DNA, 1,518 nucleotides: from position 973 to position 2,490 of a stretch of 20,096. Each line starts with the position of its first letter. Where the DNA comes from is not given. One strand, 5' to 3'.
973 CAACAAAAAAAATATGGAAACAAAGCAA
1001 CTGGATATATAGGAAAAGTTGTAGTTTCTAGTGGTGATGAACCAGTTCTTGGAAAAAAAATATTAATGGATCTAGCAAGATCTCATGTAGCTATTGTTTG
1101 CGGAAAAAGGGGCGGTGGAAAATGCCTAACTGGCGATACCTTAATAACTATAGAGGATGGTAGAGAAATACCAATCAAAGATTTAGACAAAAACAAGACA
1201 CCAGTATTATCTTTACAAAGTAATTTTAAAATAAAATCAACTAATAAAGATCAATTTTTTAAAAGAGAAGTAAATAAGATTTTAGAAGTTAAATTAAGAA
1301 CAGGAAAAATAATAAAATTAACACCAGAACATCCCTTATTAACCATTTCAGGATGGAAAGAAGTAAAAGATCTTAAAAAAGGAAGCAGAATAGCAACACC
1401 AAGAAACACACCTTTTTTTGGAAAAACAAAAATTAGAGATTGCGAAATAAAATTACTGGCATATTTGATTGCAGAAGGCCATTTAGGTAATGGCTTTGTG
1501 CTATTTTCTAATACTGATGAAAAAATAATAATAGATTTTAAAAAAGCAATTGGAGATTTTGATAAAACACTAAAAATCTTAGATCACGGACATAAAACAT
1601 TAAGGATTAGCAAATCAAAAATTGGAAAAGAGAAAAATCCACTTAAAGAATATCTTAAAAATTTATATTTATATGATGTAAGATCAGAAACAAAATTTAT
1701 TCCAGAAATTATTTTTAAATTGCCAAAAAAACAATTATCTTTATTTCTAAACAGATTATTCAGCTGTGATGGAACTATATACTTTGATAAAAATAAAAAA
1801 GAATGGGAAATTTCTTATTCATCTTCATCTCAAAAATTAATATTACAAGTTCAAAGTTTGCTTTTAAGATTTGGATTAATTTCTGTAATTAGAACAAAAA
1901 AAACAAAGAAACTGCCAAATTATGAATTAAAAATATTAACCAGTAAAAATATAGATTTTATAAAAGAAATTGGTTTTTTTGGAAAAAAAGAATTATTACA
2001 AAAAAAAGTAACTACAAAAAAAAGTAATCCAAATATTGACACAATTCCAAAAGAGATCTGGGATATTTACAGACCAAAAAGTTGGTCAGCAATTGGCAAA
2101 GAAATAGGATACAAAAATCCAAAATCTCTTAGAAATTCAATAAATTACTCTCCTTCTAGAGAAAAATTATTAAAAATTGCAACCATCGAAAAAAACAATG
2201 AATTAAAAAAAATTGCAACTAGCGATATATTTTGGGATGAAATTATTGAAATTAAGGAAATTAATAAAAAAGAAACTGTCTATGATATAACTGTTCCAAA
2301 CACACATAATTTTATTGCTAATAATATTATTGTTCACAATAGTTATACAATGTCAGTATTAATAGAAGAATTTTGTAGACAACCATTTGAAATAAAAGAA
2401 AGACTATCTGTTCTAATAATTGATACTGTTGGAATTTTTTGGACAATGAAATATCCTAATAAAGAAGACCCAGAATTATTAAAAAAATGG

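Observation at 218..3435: Membrane protein translationally coupled to a HerA/FtsK-superfamily ATPase: candidate membrane-docked translocation module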

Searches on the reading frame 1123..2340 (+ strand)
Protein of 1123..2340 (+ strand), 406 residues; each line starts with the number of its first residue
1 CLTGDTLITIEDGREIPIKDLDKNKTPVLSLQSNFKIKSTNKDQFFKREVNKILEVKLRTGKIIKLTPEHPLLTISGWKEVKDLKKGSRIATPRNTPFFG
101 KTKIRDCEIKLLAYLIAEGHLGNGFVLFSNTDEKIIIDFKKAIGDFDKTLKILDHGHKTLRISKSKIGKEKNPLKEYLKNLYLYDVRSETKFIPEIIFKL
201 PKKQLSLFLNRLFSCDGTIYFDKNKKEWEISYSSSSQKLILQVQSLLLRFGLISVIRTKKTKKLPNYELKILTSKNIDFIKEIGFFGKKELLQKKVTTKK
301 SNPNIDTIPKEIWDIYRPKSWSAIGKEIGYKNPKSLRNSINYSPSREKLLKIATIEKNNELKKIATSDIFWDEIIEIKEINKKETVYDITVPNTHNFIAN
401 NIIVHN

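Call 5: search_protein_families(library=pfam, proteins=[window:1123-2340:+], max_evalue=1)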
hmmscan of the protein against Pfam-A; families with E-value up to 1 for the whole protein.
seq(406 aa): 9 families
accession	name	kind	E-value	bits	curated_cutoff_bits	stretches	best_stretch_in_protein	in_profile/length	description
PF14890.11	Intein_splicing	-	2.2e-29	102.7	35.8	1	8-406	1-155/155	Intein splicing domain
PF14528.11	LAGLIDADG_3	-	3.4e-16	59.7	22.5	1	205-281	3-79/82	LAGLIDADG-like domain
PF14623.11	Vint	-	0.0022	18.2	27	1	1-86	2-78/166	Hint-domain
PF05608.18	RTE1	-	0.077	13.5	29.4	1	357-402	80-125/149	RTE1-like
PF01079.26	Hint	-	0.096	12.7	29.7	1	1-75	13-89/213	Hint module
PF12479.13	DUF3698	-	0.12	13.3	25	1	135-200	25-87/107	Protein of unknown function (DUF3698)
PF17684.7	SCAB-PH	-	0.13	13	26.4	1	143-209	14-77/108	PH domain of plant-specific actin-binding protein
PF10711.15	DUF2513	-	0.15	12.9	29.6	0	233-283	31-81/100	Hypothetical protein (DUF2513)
PF07591.16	PT-HINT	-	0.16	12.6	27.7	0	47-91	40-88/137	Pretoxin HINT domain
